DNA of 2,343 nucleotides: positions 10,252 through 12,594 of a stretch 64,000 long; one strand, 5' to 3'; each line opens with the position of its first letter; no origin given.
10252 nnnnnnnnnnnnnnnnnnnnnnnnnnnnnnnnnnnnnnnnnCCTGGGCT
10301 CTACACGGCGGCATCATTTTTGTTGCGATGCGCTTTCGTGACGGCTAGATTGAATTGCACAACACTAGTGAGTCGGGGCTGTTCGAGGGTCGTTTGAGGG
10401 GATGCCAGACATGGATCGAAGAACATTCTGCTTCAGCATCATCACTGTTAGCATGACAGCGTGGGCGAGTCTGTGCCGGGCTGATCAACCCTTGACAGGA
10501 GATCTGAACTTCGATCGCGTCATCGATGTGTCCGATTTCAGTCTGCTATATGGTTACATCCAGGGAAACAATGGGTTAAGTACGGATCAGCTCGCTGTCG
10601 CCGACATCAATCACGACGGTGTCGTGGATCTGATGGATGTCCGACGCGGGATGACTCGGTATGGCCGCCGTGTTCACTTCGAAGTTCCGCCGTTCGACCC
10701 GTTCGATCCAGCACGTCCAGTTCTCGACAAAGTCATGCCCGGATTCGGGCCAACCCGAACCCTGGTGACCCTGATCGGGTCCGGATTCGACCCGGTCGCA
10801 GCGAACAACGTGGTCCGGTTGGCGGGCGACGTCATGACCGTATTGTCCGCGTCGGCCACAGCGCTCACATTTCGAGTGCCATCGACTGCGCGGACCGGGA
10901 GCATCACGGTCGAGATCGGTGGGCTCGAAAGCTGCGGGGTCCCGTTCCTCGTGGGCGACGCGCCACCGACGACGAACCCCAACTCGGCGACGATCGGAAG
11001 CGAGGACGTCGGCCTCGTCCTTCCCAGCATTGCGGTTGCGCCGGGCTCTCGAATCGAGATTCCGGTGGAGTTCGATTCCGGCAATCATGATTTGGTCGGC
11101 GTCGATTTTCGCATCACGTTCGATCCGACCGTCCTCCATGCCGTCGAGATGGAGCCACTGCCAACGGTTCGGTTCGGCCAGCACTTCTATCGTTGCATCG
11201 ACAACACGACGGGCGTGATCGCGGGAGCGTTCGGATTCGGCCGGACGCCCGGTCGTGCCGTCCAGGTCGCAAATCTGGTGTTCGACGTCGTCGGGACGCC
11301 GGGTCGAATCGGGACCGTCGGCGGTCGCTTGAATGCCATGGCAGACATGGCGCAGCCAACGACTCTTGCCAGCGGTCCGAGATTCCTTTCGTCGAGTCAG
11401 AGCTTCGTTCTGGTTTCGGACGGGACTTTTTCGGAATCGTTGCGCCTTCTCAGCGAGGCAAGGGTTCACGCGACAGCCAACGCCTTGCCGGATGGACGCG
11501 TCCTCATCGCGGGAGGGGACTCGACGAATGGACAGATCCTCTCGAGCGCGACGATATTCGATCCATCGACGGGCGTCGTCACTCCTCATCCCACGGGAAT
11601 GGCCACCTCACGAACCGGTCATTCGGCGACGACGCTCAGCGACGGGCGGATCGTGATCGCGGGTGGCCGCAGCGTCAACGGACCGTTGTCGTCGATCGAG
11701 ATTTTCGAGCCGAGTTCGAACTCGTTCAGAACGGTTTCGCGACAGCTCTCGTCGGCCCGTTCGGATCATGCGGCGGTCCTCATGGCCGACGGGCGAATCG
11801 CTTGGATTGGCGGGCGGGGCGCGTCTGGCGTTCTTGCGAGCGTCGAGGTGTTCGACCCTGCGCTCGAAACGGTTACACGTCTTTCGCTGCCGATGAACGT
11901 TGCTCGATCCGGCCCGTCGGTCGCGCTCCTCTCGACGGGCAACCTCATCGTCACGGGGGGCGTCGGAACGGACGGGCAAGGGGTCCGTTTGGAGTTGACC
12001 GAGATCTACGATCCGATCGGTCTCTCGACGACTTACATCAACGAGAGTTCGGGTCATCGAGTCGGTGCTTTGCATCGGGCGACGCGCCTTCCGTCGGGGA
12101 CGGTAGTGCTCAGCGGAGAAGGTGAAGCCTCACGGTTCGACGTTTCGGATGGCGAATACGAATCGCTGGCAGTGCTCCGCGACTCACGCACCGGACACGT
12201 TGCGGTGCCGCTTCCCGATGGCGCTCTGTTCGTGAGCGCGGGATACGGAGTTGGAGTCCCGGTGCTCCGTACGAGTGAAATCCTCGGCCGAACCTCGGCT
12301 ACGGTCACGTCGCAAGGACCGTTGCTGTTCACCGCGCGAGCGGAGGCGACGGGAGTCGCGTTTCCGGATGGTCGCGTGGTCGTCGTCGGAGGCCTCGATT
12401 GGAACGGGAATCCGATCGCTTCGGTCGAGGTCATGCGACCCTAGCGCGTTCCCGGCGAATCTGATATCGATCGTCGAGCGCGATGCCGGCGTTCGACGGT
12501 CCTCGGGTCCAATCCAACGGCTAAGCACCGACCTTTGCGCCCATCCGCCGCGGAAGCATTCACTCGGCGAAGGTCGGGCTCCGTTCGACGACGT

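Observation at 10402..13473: Secreted dockerin-IPT-Kelch protein and pilin-like gene immediately downstream of the kinase-activator fusion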

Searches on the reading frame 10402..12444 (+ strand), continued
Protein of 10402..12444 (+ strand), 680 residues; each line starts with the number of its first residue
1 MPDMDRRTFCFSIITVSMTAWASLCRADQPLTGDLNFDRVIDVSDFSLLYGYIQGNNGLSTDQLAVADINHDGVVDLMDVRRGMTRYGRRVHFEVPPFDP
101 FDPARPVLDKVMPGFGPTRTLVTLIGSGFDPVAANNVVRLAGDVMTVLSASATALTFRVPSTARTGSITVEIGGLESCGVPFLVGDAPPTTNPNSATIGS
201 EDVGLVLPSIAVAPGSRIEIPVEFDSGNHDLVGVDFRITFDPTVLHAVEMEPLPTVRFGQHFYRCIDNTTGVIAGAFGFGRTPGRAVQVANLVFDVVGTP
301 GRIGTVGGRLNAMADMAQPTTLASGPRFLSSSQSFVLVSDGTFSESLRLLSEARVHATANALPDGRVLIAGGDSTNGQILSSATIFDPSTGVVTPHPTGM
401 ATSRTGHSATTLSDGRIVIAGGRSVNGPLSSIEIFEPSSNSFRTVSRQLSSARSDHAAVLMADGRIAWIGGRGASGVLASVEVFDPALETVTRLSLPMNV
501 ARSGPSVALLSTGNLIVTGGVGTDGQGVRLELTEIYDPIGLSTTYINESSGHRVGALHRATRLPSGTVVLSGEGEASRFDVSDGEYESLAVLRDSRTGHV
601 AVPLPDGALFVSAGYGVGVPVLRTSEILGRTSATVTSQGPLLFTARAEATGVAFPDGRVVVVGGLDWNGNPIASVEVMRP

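Call 54: predict_structure(alignment_id=A2)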
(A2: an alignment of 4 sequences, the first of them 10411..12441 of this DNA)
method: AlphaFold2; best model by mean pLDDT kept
length: 677 residues; sequences in the alignment: 4
mean_pLDDT: 63.8   pTM: 0.55
mean pLDDT of the five models: 63.8, 62.2, 61.7, 55.0, 43.6
residues with pLDDT >= 90: 111; 70-90: 188; 50-70: 168; < 50: 210
segments of 3 or more residues with pLDDT < 50: 1-6, 12-116, 122-125, 160-197, 255-259, 296-306, 315-339, 612-619
pLDDT, mean of each block of 10 residues (from residue 1): 44 41 24 24 32 38 32 24 26 34 27 44 53 58 62 57 43 35 40 45 53 68 62 58 66 49 55 61 71 54 48 48 43 43 66 90 92 87 79 87 93 95 94 92 91 91 93 92 92 90 85 90 86 82 69 82 77 68 58 68 83 45 75 71 79 86 74 78
secondary structure, 60 per line:
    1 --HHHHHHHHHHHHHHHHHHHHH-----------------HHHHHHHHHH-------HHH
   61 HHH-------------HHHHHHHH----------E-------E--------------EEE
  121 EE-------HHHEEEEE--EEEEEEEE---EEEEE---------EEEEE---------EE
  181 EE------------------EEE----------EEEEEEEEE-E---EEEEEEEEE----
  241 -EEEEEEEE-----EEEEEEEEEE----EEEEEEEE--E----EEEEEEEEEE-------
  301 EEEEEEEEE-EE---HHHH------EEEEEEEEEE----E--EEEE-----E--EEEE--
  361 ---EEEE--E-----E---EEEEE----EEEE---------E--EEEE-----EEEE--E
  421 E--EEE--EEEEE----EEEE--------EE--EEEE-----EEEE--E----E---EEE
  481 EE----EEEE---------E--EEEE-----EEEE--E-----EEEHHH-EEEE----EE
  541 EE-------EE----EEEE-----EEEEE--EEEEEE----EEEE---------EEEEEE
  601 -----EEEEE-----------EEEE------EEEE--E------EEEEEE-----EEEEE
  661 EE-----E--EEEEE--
elements in order (helices of 4 or more, strands of 3 or more residues): H3-23 H41-50 H58-63 H77-84 E118-122 E133-137 E140-147 E151-155 E165-169 E179-182 E201-203 E214-222 E228-236 E242-249 E255-264 E269-276 E284-293 E301-309 H316-319 E326-335 E343-346 E355-358 E364-367 E380-384 E389-392 E405-408 E414-417 E424-426 E429-433 E438-441 E454-457 E463-466 E478-482 E487-490 E503-506 E512-515 E524-526 E531-534 E539-542 E556-559 E565-569 E572-577 E582-585 E595-600 E606-610 E622-625 E632-635 E645-650 E656-662 E671-675

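Call 58: fold_search(model_id=the predicted structure, library=pdb)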
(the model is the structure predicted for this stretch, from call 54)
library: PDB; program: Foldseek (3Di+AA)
matches with E <= 10: 1696; with E <= 0.001: 457
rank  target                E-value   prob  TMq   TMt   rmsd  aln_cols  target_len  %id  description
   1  7pvp                  9.7e-16  1.00  0.33  0.73   4.8       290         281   24  Crystal structure of the SAKe6BC designer protein (released 2023-01-18)
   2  7on6                  2.6e-15  1.00  0.29  0.59   7.6       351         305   23  Crystal structure of the computationally designed SAKe6AE protein (released 2022-12-14)
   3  8pjw_A                3.1e-15  1.00  0.34  0.74   4.8       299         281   25  Crystal structure of the computationally designed SAKe6FE protein (released 2024-07-10)
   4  6n3h_A                3.4e-15  1.00  0.34  0.70   5.1       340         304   18  Crystal structure of Kelch domain of the human NS1 binding protein (released 2018-12-12)
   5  8pjt_C                4.3e-15  1.00  0.31  0.63   6.6       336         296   22  Crystal structure of the computationally designed SAKe6DEref protein (released 2024-07-10)
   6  8pjr                  5.7e-15  1.00  0.34  0.74   4.8       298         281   24  Crystal structure of the SAKe6AC-LB protein (released 2024-07-10)
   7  7ona                  8.2e-15  1.00  0.30  0.69   9.7       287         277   23  Crystal structure of the computationally designed SAKe6AC protein (released 2022-12-14)
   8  8pjv                  9.9e-15  1.00  0.34  0.72   4.7       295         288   23  Crystal structure of the computationally designed SAKe6DR protein (released 2024-07-10)
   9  7q58                  1.2e-14  1.00  0.33  0.72   4.8       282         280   23  Crystal structure of the SAKe6BR designer protein (released 2023-02-22)
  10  7opu                  1.3e-14  1.00  0.33  0.73   4.8       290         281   24  Self-assembled crystal structure of the computationally designed SAKe6BE-3HH protein (released 2022-12-14)
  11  8pkv_B                1.6e-14  1.00  0.34  0.72   4.7       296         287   22  Kelch domain of KEAP1 in complex with a ortho-dimethylbenzene linked cyclic peptide 4 (ortho-WRCDPETGEC). (released 2023-11-15)
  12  5f72_C                1.6e-14  1.00  0.33  0.72   4.8       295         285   22  De novo design and crystallographic validation of antibodies targeting a pre-selected epitope (released 2016-12-14)
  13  6hrl_A                1.6e-14  1.00  0.30  0.64  10.0       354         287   19  Crystal structure of the Kelch domain of human KLHL17 (released 2018-10-17)
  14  7op4                  1.7e-14  1.00  0.33  0.73   4.8       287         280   24  Crystal structure of the computationally designed SAKe6BE-3HH protein (released 2022-12-14)
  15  6gy5_A                1.9e-14  1.00  0.34  0.73   4.9       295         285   22  Crystal structure of the kelch domain of human KLHL20 in complex with DAPK1 peptide (released 2018-08-08)
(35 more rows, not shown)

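Call 68: find_related_loci(query=A2, collection=genome_contigs, flank=10000)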
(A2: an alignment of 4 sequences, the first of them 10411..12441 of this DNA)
Query A2 (677 aa) in genome_contigs; peptide patterns used: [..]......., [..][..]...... (x = any residue, [..] = any of these).
58 stretches matched a pattern, but none encodes a relative of the query by tblastn (E <= 1e-3).

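Call 69: find_related_loci(query=A2, collection=metagenome_contigs, flank=6000)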
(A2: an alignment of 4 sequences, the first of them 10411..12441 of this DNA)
Query A2 (677 aa) in metagenome_contigs; peptide patterns used: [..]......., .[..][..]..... (x = any residue, [..] = any of these).
117 stretches matched a pattern, but none encodes a relative of the query by tblastn (E <= 1e-3).

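Call 86: search_protein_families(library=pfam, proteins=[P0010, P0012, P0020, P0005], max_evalue=0.001)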
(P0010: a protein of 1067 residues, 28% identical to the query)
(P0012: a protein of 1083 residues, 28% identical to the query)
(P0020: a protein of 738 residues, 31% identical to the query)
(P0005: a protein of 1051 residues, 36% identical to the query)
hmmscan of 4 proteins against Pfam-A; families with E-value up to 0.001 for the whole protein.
P0010 (1067 aa): 16 families
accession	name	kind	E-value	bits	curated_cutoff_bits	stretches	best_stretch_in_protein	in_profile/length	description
PF13418.12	Kelch_4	-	6.1e-102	333.9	21.6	6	91-136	1-47/49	Galactose oxidase, central domain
PF01344.31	Kelch_1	-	1.6e-100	328.4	20.1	7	97-137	6-46/46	Kelch motif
PF13964.12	Kelch_6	-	6.3e-99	321.5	25.3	7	493-539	5-48/50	Kelch motif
PF24681.1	Kelch_KLHDC2_KLHL20_DRC7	-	5.9e-95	317.2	50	8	47-257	4-221/221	KLHDC2/KLHL20/DRC7 Kelch-repeats domain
PF07646.21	Kelch_2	-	8.1e-74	240.4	21.3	2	92-134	2-45/48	Kelch motif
PF24981.1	Beta-prop_ATRN-LZTR1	-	1.8e-70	237.9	50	5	283-509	34-280/289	Attractin/LZTR1 beta-propeller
PF25210.1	Kelch_FKB95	-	5.5e-55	187.3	70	5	104-210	44-151/268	FKB95, Kelch-repeats domain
PF13415.12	Kelch_3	-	2.5e-47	158.6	22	2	102-147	1-47/48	Galactose oxidase, central domain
PF07250.17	Glyoxal_oxid_N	-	1.8e-34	119.5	37.5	0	444-512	70-139/243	Glyoxal oxidase N-terminus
PF24996.1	NANM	-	7.5e-26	91.2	45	0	969-1054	40-127/350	N-acetylneuraminate epimerase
PF12768.13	Rax2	-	1.2e-08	35.1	28.8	0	122-189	57-124/254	Rax2 C-terminal beta propeller domain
PF13854.13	Kelch_HCF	-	2.2e-07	30.9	113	0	285-330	14-55/345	Host cell factor, Kelch-repeats domain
PF00263.26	Secretin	-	2.9e-05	24.2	27.5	0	38-64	100-126/169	Bacterial type II and III secretion system protein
PF17164.10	DUF5122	-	8.1e-05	23.2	27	0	149-164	2-17/36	Domain of unknown function (DUF5122) beta-propeller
PF07893.19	DUF1668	-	0.00024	21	23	0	753-812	71-120/336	Protein of unknown function (DUF1668)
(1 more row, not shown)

P0012 (1083 aa): 14 families
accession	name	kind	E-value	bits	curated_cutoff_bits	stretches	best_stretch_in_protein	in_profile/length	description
PF13418.12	Kelch_4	-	8.1e-107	349.5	21.6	10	858-905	1-49/49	Galactose oxidase, central domain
PF01344.31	Kelch_1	-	6.8e-103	336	20.1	7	959-994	12-45/46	Kelch motif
PF13964.12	Kelch_6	-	7.4e-102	330.8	25.3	7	509-555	5-48/50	Kelch motif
PF24681.1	Kelch_KLHDC2_KLHL20_DRC7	-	1.2e-81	273.7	50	7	62-273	3-221/221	KLHDC2/KLHL20/DRC7 Kelch-repeats domain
PF24981.1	Beta-prop_ATRN-LZTR1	-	4.6e-71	239.9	50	7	296-525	31-280/289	Attractin/LZTR1 beta-propeller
PF07646.21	Kelch_2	-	7.5e-70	227.9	21.3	1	156-197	2-43/48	Kelch motif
PF25210.1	Kelch_FKB95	-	1.6e-55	189.1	70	5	123-226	47-151/268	FKB95, Kelch-repeats domain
PF13415.12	Kelch_3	-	2.3e-47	158.7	22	2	68-115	2-47/48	Galactose oxidase, central domain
PF07250.17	Glyoxal_oxid_N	-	4.3e-33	115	37.5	0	413-478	76-138/243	Glyoxal oxidase N-terminus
PF24996.1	NANM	-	5e-24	85.3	45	0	984-1070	39-127/350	N-acetylneuraminate epimerase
PF12768.13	Rax2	-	7.4e-07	29.2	28.8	0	138-226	57-144/254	Rax2 C-terminal beta propeller domain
PF18755.6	RAMA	-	1.9e-05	25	35.2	0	56-89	42-75/107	Restriction Enzyme Adenine Methylase Associated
PF00263.26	Secretin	-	3.7e-05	23.8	27.5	0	247-277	96-125/169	Bacterial type II and III secretion system protein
PF02698.23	DUF218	-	0.00064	20.1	27.6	0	755-789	11-48/133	DUF218 domain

P0020 (738 aa): 10 families
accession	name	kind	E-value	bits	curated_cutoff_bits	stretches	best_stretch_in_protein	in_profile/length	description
PF13418.12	Kelch_4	-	2.8e-68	226.1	21.6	7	195-235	1-42/49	Galactose oxidase, central domain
PF01344.31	Kelch_1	-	2.5e-50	168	20.1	1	151-186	6-40/46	Kelch motif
PF13964.12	Kelch_6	-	3.4e-50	166.9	25.3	2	401-448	3-50/50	Kelch motif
PF24681.1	Kelch_KLHDC2_KLHL20_DRC7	-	2.1e-28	99.6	50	3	487-662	45-221/221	KLHDC2/KLHL20/DRC7 Kelch-repeats domain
PF13415.12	Kelch_3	-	1.3e-25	89.4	22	1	504-549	2-47/48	Galactose oxidase, central domain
PF07646.21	Kelch_2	-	4.7e-21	74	21.3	0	544-584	3-42/48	Kelch motif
PF24981.1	Beta-prop_ATRN-LZTR1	-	1.6e-19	70.7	50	2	160-423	2-285/289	Attractin/LZTR1 beta-propeller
PF07250.17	Glyoxal_oxid_N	-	5.5e-15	55.7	37.5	0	494-563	68-138/243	Glyoxal oxidase N-terminus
PF25210.1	Kelch_FKB95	-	1.9e-10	41.2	70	0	590-649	76-137/268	FKB95, Kelch-repeats domain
PF00263.26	Secretin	-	3e-07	30.6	27.5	0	186-222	93-129/169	Bacterial type II and III secretion system protein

P0005 (1051 aa): 16 families
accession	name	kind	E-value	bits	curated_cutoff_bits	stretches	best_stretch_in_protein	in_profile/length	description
PF01344.31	Kelch_1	-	6e-99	323.4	20.1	9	401-443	3-45/46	Kelch motif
PF13418.12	Kelch_4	-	9e-87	285.3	21.6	6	239-285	1-47/49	Galactose oxidase, central domain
PF13964.12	Kelch_6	-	5e-86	280.6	25.3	6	787-831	5-50/50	Kelch motif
PF24681.1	Kelch_KLHDC2_KLHL20_DRC7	-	4.2e-81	271.9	50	6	689-896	2-221/221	KLHDC2/KLHL20/DRC7 Kelch-repeats domain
PF13415.12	Kelch_3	-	2.7e-59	196.7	22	2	645-693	2-47/48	Galactose oxidase, central domain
PF07646.21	Kelch_2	-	2e-54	179.3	21.3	1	240-285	1-47/48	Kelch motif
PF25210.1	Kelch_FKB95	-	7.1e-52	177.1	70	7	331-419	60-151/268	FKB95, Kelch-repeats domain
PF24981.1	Beta-prop_ATRN-LZTR1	-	3.4e-43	148.4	50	5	632-755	146-281/289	Attractin/LZTR1 beta-propeller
PF07250.17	Glyoxal_oxid_N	-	2.3e-28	99.5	37.5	1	834-898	70-137/243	Glyoxal oxidase N-terminus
PF02698.23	DUF218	-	1.3e-19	70.8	27.6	0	565-610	2-43/133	DUF218 domain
PF25390.1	WD40_RLD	-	5.2e-10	39.6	150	0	636-858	41-281/363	RCC1-like domain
PF24996.1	NANM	-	5.6e-10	39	45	0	820-897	42-125/350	N-acetylneuraminate epimerase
PF17164.10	DUF5122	-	6.4e-07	30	27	0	456-471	2-19/36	Domain of unknown function (DUF5122) beta-propeller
PF07893.19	DUF1668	-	2.3e-05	24.4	23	0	329-373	82-125/336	Protein of unknown function (DUF1668)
PF13540.12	RCC1_2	-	5.7e-05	23.3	22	0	687-707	8-27/30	Regulator of chromosome condensation (RCC1) repeat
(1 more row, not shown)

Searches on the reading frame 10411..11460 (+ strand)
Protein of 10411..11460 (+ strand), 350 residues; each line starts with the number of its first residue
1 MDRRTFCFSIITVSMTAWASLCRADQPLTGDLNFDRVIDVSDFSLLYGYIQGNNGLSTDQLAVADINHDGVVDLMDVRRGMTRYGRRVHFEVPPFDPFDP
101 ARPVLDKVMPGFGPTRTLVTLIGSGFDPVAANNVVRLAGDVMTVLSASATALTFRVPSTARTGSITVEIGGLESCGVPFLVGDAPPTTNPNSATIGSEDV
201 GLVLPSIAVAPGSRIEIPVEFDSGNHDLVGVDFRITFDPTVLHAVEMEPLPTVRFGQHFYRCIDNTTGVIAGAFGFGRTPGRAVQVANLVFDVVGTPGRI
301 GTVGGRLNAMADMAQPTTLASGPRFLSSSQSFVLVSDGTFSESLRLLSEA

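Call 56: search_protein_representatives(protein=window:10411-11460:+)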
Query: 350 residues. Proteins with E-value up to 0.001 (for the whole library): 2954; up to 1e-10: 723; up to 1e-30: 69. The best 150 are listed.
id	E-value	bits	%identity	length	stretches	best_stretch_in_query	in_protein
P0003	3.9e-118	410.9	60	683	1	15-348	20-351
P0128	3.4e-100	351.9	39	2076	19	102-194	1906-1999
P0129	1.3e-68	248.0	35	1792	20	102-186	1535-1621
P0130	1.7e-67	244.4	34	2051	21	103-185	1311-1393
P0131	8.4e-67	242.1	38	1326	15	97-171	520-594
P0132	6.1e-65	236.0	36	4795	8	97-182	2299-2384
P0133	7.0e-64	232.5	36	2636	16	100-176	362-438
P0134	1.9e-62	227.8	38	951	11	99-197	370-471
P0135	9.3e-60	218.9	36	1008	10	96-197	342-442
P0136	2.1e-59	217.7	33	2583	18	103-189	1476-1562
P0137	1.3e-58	215.2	33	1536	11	98-186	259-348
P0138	1.9e-56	208.0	35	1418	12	102-197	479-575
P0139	5.2e-56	206.6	36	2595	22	103-197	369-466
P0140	5.8e-56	206.4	36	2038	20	102-185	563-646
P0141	2.9e-54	200.9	36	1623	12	97-189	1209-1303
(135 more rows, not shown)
